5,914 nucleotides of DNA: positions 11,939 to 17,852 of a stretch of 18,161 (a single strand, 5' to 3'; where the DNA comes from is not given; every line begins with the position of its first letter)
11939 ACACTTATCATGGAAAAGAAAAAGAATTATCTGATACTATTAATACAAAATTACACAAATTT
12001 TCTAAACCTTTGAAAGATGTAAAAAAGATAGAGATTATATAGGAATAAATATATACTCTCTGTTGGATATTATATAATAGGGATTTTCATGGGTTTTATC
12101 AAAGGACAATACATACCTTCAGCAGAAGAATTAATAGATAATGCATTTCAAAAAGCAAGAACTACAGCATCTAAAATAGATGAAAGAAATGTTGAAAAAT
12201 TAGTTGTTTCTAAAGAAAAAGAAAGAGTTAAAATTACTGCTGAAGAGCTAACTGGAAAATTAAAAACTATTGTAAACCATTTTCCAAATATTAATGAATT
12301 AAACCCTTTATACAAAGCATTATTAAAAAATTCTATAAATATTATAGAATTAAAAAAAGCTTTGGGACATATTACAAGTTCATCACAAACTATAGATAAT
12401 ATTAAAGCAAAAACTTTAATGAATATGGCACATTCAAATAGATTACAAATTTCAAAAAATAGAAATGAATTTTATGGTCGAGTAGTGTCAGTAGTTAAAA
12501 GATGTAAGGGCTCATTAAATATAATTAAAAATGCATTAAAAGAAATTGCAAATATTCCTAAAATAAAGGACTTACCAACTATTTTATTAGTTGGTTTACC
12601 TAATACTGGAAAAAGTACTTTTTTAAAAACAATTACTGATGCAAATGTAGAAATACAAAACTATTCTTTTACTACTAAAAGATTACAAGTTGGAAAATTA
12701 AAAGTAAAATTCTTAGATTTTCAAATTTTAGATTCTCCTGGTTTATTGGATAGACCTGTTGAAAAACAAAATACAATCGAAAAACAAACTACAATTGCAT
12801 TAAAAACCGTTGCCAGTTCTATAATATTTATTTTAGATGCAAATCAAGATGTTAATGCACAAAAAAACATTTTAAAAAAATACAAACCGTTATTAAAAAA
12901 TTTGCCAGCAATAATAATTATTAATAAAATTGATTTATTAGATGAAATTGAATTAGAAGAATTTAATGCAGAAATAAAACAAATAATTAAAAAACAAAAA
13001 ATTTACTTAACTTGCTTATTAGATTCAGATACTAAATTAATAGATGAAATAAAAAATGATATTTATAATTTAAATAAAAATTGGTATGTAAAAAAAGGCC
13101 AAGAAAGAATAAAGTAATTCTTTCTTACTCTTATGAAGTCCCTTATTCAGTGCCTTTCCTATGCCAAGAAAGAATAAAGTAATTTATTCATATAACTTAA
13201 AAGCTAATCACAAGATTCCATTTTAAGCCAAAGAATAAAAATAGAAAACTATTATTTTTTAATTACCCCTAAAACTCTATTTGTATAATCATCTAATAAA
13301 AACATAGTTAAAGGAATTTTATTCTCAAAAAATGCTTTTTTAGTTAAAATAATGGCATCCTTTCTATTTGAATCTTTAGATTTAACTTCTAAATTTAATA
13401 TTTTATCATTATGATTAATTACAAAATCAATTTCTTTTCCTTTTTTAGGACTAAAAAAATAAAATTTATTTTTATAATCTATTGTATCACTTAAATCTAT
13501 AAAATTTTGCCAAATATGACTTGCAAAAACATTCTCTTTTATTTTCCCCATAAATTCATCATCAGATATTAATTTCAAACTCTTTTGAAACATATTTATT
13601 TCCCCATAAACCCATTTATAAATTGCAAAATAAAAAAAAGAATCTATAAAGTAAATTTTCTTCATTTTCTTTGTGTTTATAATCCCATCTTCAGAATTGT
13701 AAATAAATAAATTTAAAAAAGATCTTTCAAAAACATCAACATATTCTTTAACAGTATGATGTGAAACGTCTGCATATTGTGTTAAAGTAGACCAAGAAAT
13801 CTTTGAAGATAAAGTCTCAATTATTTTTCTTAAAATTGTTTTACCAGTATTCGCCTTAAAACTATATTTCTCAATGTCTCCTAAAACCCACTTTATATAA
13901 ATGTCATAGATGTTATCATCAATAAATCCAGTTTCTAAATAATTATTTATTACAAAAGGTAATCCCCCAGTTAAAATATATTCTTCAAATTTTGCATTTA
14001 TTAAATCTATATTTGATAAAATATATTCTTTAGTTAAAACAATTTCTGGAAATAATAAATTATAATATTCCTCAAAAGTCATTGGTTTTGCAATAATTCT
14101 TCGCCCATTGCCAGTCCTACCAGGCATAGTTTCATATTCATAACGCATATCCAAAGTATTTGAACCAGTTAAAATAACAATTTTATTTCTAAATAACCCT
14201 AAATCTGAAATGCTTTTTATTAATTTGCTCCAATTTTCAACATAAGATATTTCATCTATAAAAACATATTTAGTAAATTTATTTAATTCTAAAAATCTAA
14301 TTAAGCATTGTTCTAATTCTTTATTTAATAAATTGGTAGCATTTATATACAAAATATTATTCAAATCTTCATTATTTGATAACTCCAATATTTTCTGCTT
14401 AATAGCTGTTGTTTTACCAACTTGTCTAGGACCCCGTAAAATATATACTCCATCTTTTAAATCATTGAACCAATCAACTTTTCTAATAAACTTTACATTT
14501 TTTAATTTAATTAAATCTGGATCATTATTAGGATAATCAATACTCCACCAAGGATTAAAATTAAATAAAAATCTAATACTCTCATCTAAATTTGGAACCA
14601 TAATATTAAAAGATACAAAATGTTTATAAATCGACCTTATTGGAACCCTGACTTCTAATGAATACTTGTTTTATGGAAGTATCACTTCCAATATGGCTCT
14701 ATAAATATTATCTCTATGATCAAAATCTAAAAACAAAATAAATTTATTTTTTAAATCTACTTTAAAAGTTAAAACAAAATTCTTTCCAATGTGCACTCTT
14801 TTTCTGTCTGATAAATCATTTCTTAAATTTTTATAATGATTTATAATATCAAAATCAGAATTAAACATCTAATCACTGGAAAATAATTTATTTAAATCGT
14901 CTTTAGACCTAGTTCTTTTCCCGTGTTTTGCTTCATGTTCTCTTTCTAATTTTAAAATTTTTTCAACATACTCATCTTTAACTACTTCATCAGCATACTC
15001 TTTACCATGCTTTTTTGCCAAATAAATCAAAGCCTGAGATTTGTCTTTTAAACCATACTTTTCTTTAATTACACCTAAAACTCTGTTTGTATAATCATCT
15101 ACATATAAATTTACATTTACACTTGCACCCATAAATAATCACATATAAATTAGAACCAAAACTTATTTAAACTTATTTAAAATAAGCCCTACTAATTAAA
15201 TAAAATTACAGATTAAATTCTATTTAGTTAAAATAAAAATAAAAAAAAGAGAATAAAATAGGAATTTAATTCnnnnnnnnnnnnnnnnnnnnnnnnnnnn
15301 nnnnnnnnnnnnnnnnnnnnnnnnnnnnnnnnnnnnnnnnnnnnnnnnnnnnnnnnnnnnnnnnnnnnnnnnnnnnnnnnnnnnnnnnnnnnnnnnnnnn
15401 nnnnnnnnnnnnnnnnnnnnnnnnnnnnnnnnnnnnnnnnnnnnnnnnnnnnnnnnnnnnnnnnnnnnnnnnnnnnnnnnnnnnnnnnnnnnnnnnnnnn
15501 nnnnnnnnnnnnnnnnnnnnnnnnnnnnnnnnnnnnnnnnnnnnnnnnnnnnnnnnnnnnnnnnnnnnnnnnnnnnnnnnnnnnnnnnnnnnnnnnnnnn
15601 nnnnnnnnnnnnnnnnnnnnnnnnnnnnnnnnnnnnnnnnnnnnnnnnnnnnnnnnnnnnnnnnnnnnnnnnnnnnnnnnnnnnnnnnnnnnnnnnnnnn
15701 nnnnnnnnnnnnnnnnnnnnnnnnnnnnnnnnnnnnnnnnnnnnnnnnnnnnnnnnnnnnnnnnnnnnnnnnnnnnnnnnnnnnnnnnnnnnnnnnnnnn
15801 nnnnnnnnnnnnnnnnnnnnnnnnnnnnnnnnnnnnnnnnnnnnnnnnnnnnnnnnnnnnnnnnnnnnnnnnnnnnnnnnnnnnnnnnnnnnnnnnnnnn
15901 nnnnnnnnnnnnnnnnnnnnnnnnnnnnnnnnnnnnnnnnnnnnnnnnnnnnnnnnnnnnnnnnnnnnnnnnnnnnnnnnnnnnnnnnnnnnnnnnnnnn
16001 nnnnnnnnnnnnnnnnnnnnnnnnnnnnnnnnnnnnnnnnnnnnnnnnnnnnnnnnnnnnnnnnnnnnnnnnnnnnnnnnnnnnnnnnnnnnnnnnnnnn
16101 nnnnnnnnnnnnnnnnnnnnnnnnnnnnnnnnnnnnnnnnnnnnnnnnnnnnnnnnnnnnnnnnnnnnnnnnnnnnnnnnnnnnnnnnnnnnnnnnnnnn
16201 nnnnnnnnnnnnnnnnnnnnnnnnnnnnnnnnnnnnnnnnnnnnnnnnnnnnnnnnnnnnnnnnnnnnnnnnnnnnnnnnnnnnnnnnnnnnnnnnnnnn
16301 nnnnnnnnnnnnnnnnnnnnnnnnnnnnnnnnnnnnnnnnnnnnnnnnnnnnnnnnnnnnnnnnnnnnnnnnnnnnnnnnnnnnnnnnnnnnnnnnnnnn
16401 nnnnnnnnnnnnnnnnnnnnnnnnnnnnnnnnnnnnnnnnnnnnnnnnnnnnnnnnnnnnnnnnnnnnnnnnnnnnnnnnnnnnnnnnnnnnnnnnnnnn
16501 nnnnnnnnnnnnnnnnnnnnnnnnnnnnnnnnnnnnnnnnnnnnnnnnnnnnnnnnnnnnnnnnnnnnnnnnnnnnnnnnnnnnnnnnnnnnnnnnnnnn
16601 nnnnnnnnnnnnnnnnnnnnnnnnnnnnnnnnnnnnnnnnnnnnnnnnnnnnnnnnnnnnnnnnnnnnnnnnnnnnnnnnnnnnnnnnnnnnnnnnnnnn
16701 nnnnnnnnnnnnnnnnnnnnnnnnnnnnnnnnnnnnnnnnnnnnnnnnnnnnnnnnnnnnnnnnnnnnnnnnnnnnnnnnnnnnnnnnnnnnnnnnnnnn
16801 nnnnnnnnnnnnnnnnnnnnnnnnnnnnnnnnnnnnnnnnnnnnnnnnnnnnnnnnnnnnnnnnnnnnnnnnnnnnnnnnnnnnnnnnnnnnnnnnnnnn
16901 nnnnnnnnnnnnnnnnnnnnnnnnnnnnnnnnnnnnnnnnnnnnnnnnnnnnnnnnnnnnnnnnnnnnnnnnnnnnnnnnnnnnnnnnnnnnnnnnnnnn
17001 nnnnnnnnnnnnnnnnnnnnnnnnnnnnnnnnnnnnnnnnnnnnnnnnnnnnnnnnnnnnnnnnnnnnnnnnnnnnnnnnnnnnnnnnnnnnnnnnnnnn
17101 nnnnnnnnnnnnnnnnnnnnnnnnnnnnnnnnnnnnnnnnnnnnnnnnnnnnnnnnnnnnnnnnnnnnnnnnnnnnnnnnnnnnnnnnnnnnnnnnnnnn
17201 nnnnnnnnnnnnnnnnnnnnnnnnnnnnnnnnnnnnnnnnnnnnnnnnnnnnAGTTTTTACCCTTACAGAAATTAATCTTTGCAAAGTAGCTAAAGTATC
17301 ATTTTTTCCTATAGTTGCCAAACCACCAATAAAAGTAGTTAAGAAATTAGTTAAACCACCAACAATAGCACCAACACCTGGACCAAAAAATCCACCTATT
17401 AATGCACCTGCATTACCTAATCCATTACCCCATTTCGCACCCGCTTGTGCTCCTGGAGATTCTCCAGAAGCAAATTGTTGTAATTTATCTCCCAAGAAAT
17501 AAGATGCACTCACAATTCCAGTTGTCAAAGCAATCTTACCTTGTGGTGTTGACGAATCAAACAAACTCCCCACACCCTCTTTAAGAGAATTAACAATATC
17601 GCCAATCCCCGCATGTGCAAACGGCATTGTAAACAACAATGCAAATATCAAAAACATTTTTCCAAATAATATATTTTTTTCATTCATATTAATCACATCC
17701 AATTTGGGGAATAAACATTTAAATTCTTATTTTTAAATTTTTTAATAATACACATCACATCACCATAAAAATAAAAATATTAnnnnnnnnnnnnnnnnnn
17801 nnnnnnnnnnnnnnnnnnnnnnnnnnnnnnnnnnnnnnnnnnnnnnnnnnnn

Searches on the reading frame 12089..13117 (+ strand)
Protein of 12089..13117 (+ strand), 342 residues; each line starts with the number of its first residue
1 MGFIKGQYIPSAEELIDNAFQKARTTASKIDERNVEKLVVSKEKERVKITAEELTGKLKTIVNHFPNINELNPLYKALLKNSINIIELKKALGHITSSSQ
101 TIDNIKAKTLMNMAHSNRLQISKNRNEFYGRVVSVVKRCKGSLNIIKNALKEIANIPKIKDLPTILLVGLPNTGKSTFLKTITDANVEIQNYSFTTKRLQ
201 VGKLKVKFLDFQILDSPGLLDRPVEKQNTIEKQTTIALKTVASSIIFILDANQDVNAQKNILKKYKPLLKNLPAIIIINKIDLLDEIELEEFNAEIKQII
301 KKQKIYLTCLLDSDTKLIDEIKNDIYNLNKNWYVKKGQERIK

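Call 7: search_protein_families(library=pfam, proteins=[window:12089-13117:+], max_evalue=0.1)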
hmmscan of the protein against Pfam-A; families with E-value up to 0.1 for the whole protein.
window:12089-13117:+ (342 aa): 19 families
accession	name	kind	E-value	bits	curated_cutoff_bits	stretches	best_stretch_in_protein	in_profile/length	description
PF17835.6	NOG1_N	-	1.2e-23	84.4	22.9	1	7-159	5-159/160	NOG1 N-terminal helical domain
PF01926.29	MMR_HSR1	-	3.4e-19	69.5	21.9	1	165-280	2-113/113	50S ribosome-binding GTPase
PF02421.24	FeoB_N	-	5.7e-13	49.1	27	1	164-318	2-149/156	Ferrous iron transport protein B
PF06858.20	NOG1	-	6.9e-10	39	27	1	229-282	1-58/58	Nucleolar GTP-binding protein 1 (NOG1)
PF04670.18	Gtr1_RagA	-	3.2e-08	33.7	22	1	165-303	2-143/232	Gtr1/RagA G protein conserved region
PF00350.29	Dynamin_N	-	1.2e-06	29.1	27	1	207-280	99-166/168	Dynamin family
PF00009.33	GTP_EFTU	-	4.2e-06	26.9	26.5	1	239-302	90-153/188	Elongation factor Tu GTP binding domain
PF00025.27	Arf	-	6e-05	23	22.3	1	164-305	16-150/174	ADP-ribosylation factor family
PF02492.25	cobW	-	6.4e-05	23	20.7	1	209-305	84-178/180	CobW/HypB/UreG, nucleotide-binding domain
PF03193.22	RsgA_GTPase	-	0.001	19.3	30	0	226-323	4-102/174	RsgA GTPase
PF05621.17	TniB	-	0.0018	18.2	22.4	1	146-189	19-62/189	Bacterial TniB protein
PF08477.19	Roc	-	0.0053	17.4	27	1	165-282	2-119/119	Ras of Complex, Roc, domain of DAPkinase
PF13238.12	AAA_18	-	0.01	16.7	29.4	0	165-330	1-117/128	AAA domain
PF03266.21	NTPase_1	-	0.01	16.1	23.9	0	165-326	2-153/168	NTPase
PF02056.22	Glyco_hydro_4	-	0.023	14.7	23.2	1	130-222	14-104/183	Family 4 glycosyl hydrolase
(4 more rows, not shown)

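Call 72: list_cluster_members(proteins=[P0001, P0004, P0017, window:12089-13117:+])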
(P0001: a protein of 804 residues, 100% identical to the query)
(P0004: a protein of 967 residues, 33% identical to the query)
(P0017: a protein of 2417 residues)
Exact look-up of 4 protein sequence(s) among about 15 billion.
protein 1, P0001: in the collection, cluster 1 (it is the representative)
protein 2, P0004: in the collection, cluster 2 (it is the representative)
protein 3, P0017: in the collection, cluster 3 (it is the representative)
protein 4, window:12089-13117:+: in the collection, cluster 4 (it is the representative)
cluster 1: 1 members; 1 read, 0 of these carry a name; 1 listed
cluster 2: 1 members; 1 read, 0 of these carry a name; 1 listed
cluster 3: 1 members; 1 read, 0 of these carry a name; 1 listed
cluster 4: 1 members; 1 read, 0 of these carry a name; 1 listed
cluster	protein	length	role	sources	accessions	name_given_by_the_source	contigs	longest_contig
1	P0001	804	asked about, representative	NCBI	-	-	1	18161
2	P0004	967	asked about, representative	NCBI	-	-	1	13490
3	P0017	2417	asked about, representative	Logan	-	-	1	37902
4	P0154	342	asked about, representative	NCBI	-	-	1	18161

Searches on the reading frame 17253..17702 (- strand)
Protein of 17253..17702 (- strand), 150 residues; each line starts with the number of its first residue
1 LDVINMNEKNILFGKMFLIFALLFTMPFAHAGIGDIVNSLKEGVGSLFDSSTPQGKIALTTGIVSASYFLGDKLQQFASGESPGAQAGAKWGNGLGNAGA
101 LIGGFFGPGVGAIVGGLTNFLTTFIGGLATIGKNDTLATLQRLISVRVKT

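Call 29: search_protein_families(library=pfam, proteins=[window:17253-17702:-], max_evalue=10)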
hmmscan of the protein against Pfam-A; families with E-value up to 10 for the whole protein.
window:17253-17702:- (150 aa): 2 families
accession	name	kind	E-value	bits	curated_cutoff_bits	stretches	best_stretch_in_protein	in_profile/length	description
PF12822.12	ECF_trnsprt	-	0.2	12.1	30.7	1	100-129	35-64/169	ECF transporter, substrate-specific component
PF13436.11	Gly-zipper_OmpA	-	3.9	7.8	27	0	83-117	10-42/44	Glycine-zipper domain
